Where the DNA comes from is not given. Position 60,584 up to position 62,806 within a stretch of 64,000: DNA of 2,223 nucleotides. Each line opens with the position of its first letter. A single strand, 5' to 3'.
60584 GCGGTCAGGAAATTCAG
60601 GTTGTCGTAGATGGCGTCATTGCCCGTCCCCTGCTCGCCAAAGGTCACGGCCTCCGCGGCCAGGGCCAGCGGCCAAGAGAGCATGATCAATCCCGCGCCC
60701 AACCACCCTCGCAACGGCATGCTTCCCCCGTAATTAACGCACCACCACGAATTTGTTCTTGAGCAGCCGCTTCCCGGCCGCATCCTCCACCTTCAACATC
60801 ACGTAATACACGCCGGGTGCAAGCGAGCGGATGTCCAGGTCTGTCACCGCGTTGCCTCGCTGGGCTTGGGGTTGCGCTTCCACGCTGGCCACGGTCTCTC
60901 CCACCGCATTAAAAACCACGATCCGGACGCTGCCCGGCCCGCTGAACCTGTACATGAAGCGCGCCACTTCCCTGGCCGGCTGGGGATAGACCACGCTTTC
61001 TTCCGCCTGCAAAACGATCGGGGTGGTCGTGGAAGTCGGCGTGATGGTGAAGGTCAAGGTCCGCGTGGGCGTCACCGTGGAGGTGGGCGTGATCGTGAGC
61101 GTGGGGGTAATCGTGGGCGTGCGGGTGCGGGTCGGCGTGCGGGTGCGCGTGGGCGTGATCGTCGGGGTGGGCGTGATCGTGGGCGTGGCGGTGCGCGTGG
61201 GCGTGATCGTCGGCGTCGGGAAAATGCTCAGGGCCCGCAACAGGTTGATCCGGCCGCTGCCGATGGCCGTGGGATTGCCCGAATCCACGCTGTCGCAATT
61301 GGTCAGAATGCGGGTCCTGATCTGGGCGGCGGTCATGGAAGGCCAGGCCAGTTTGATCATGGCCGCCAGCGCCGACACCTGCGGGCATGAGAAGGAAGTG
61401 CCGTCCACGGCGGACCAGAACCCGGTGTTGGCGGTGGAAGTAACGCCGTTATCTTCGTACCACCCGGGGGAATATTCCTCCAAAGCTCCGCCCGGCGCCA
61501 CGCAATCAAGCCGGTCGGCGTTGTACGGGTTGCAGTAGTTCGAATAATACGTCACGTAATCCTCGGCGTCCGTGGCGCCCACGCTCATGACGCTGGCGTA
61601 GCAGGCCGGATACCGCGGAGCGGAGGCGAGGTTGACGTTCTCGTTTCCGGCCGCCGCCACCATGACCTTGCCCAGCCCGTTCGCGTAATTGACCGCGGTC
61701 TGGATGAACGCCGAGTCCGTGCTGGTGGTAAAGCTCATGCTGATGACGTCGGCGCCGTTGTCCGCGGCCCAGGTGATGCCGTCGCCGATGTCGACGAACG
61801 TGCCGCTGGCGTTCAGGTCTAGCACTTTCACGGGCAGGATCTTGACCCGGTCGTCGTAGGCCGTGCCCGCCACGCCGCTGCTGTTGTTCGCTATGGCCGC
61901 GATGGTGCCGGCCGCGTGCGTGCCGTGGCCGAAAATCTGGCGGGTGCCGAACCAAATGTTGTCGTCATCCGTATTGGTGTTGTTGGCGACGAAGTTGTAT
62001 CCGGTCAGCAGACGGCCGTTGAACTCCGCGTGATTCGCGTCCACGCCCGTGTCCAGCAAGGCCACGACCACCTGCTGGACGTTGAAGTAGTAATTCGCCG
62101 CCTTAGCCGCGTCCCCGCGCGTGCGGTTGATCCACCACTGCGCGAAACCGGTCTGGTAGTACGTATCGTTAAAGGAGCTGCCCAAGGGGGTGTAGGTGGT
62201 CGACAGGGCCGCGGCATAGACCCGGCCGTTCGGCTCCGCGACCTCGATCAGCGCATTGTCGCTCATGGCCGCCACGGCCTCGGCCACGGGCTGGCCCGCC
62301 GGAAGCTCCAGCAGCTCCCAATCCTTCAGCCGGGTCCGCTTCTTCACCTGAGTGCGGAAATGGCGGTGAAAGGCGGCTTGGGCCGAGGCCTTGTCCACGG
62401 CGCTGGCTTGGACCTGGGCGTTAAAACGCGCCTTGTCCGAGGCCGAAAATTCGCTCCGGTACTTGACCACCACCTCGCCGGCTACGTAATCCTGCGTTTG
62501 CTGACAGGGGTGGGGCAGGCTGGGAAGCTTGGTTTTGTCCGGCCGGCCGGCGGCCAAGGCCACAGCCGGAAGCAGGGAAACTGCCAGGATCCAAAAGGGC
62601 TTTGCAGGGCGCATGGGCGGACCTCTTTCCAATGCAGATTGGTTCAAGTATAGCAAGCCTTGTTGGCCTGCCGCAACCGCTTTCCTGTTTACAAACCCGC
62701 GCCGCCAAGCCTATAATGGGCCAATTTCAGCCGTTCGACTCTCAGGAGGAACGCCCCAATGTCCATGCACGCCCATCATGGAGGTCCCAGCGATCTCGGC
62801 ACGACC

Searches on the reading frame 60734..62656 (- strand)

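Call 81: search_protein_families(library=pfam, proteins=[window:60734-62656:-], max_evalue=0.0001)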
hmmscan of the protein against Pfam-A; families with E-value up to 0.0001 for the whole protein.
window:60734-62656:- (640 aa): 3 families
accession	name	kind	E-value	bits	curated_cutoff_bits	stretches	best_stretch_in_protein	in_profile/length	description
PF00082.27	Peptidase_S8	-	1.7e-52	179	21.8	1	195-468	3-288/288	Subtilase family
PF22148.1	Fervidolysin_NPro-like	-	2.2e-11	44.4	21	1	89-143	27-81/81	Fervidolysin N-terminal prodomain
PF18962.6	Por_Secre_tail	-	5.6e-05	23.8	27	0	556-625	1-66/75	Secretion system C-terminal sorting domain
